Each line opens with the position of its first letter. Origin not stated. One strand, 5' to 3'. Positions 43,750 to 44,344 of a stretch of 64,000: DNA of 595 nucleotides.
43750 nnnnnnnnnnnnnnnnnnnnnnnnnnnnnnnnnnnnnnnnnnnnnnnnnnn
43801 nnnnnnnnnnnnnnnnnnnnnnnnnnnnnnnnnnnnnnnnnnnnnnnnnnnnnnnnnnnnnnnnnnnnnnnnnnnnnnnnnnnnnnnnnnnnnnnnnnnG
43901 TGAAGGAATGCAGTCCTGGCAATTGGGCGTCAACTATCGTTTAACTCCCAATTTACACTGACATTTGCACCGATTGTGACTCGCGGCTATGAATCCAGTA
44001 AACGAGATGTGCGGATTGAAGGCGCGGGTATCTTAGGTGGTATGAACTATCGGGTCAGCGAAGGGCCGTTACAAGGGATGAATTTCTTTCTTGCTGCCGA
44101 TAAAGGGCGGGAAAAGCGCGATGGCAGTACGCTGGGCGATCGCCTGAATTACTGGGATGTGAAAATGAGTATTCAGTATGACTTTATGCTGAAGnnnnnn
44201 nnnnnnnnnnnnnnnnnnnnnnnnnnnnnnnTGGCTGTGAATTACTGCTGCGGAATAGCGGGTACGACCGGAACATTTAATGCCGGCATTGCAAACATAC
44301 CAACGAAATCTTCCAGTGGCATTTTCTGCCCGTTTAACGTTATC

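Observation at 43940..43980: uidC is frameshifted by a single-base deletion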

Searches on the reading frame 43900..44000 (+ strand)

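Call 25: search_protein_families(proteins=[L004:5034-6296:+], library=ncbifam)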
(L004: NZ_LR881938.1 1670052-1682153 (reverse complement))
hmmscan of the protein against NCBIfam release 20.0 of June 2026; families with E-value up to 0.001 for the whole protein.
L004:5034-6296:+ (421 aa): 1 family
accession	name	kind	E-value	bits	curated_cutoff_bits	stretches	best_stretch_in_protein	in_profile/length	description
NF008479.0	PRK11379.1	equivalog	2.7e-259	860.1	510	1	1-421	1-421/421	glucuronide uptake porin UidC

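Call 26: search_solved_structures(query=L004:5034-6296:+, max_evalue=0.01)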
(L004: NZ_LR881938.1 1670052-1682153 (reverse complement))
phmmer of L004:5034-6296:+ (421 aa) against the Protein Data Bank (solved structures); distinct sequences matched with E-value up to 0.01: 0.

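Call 27: profile_search(protein=L004:5034-6296:+)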
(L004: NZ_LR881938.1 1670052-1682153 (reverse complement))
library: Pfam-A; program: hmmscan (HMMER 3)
A. the first sequence (421 residues): domains with independent E <= 10: 1; with E <= 0.001: 1
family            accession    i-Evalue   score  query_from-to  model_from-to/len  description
OprD              PF03573.19    6.4e-06    25.9      38-391        14-369/394  outer membrane porin, OprD family

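Call 38: predict_structure(protein=L004:5034-6296:+)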
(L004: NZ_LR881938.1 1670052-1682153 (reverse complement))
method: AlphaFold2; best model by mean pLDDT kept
length: 421 residues; sequences in the alignment: 1
mean_pLDDT: 29.4   pTM: 0.17
mean pLDDT of the five models: 29.4, 26.2, 25.3, 25.3, 25.3
residues with pLDDT >= 90: 0; 70-90: 0; 50-70: 0; < 50: 421
segments of 3 or more residues with pLDDT < 50: 1-421
pLDDT, mean of each block of 10 residues (from residue 1): 27 27 31 34 35 28 30 30 29 25 23 24 23 23 24 25 26 31 33 38 35 28 29 30 29 26 30 27 26 27 25 27 32 27 29 34 30 32 33 43 38 32 34
secondary structure, 60 per line:
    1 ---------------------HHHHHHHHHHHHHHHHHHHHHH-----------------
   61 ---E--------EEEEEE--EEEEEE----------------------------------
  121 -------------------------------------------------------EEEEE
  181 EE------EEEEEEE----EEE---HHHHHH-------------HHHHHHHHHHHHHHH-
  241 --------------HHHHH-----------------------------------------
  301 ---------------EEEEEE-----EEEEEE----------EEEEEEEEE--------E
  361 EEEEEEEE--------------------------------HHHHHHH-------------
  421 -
elements in order: H22-43 E73-78 E81-86 E176-182 E189-195 E200-202 H206-211 H225-239 H255-259 E316-321 E327-332 E343-351 E360-368 H401-407

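Call 43: search_protein_representatives(protein=L004:5034-6296:+)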
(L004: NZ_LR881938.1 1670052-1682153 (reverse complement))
Query: 421 residues. Proteins with E-value up to 0.001 (for the whole library): 89; up to 1e-10: 56; up to 1e-30: 32. The best 89 are listed.
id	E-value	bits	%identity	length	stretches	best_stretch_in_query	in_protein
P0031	4.0e-283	955.1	100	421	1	1-421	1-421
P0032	3.7e-221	751.0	99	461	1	91-421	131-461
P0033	2.2e-124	432.2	99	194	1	228-421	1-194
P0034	4.2e-107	375.3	47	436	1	15-418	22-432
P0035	2.1e-100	353.2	94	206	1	252-421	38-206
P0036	1.9e-95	336.8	48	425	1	23-420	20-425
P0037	4.4e-92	325.8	43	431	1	1-417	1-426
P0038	3.9e-84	299.6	99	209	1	1-142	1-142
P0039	2.4e-82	293.7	40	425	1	8-420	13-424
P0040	2.6e-74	267.3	88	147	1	1-146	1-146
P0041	1.7e-64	234.9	36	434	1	11-418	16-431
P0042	1.7e-62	228.3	39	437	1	15-418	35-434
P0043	5.8e-59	216.7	85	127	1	1-124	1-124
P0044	2.5e-55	204.7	83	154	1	173-300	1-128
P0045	3.1e-55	204.4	37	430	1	11-419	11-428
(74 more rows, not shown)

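Call 54: predict_structure(alignment_id=A1)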
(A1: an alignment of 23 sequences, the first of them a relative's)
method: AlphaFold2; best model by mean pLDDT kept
length: 421 residues; sequences in the alignment: 23
mean_pLDDT: 87.8   pTM: 0.84
mean pLDDT of the five models: 87.8, 86.3, 86.2, 85.9, 85.5
residues with pLDDT >= 90: 276; 70-90: 104; 50-70: 18; < 50: 23
segments of 3 or more residues with pLDDT < 50: 11-27
pLDDT, mean of each block of 10 residues (from residue 1): 51 35 45 92 72 82 93 92 91 80 90 94 95 87 82 94 96 95 78 82 92 97 97 97 96 98 86 94 98 98 79 90 95 97 98 94 97 94 94 93 90 91 71
secondary structure, 60 per line:
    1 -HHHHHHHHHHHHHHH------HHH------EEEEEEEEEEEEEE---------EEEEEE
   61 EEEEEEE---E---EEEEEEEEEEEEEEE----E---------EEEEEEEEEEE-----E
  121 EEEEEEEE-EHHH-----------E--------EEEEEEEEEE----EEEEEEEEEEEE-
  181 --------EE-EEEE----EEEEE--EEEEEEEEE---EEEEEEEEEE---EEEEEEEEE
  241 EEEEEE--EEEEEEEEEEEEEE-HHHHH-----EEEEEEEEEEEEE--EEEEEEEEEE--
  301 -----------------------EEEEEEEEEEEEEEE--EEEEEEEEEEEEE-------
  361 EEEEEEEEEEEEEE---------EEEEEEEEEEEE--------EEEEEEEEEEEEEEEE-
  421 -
elements in order: H2-16 E32-45 E55-67 E75-89 E104-114 E120-128 E154-163 E168-179 E192-195 E200-204 E207-215 E219-228 E232-246 E249-262 H264-268 E274-286 E289-298 E324-338 E341-353 E361-374 E384-395 E404-419

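Call 56: fold_search(model_id=the predicted structure, library=pdb)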
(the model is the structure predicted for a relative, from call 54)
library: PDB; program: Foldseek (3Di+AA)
matches with E <= 10: 947; with E <= 0.001: 324
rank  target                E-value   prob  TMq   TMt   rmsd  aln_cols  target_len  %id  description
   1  5dl7                  2.5e-21  1.00  0.77  0.81   3.9       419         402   17  Crystal structure of Acinetobacter baumannii OccAB3 (released 2016-02-03)
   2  3jty_B                8.9e-21  1.00  0.74  0.81   3.7       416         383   18  Crystal structure of a BenF-like porin from Pseudomonas fluorescens Pf-5 (released 2009-10-20)
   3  4ft6                  2.5e-20  1.00  0.74  0.80   3.8       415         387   19  Crystal Structure of Pseudomonas aeruginosa OccK9 (OpdG) (released 2013-07-24)
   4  2y2x_A                4.0e-20  1.00  0.73  0.82   3.6       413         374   16  Crystal Structure of Pseudomonas Aeruginosa OpdK with Vanillate (released 2011-12-28)
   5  2y2x_B                5.2e-20  1.00  0.73  0.81   3.8       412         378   17  Crystal Structure of Pseudomonas Aeruginosa OpdK with Vanillate (released 2011-12-28)
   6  3jty_C                5.2e-20  1.00  0.73  0.80   3.9       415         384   18  Crystal structure of a BenF-like porin from Pseudomonas fluorescens Pf-5 (released 2009-10-20)
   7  3sys_B                9.4e-20  1.00  0.72  0.80   4.0       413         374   16  Improved crystal structure of Pseudomonas aeruginosa OccK1 (OpdK) (released 2012-02-08)
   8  4fms_B                1.1e-19  1.00  0.73  0.82   3.8       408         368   17  Crystal structure of Pseudomonas aeruginosa OccK2 (OpdF) in complex with glucuronate (released 2013-03-13)
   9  2qtk_A                1.7e-19  1.00  0.71  0.79   4.4       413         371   17  Crystal Structure of the outer membrane protein opdK from Pseudomonas aeruginosa (released 2008-06-24)
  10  3szd_A                1.9e-19  1.00  0.70  0.80   3.9       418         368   16  Crystal structure of Pseudomonas aeruginosa OccK2 (OpdF) (released 2012-02-08)
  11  3sy7                  2.1e-19  1.00  0.70  0.77   4.0       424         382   17  Improved crystal structure of Pseudomonas aeruginosa OprD (released 2012-02-08)
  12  5dl6                  2.7e-19  1.00  0.72  0.77   4.6       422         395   15  Crystal structure of Acinetobacter baumannii OccAB2 (released 2016-02-03)
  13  3jty_A                2.9e-19  1.00  0.76  0.82   3.6       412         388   20  Crystal structure of a BenF-like porin from Pseudomonas fluorescens Pf-5 (released 2009-10-20)
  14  3szd_B                3.3e-19  1.00  0.70  0.79   4.4       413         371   17  Crystal structure of Pseudomonas aeruginosa OccK2 (OpdF) (released 2012-02-08)
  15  4foz                  3.7e-19  1.00  0.69  0.77   4.0       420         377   15  Crystal Structure of OccD1 (OprD) Y282R/D307H (released 2013-03-13)
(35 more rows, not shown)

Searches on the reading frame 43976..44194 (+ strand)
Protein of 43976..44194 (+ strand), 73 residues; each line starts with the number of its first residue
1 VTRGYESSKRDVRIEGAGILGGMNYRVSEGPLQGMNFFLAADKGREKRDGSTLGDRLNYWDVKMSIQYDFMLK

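Call 25: search_protein_families(proteins=[window:43976-44194:+], library=ncbifam)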
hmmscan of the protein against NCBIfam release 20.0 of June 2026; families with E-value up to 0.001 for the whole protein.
window:43976-44194:+ (73 aa): 1 family
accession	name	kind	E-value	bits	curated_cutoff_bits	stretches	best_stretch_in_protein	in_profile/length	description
NF008479.0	PRK11379.1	equivalog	1.4e-41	142.8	510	1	1-73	349-421/421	glucuronide uptake porin UidC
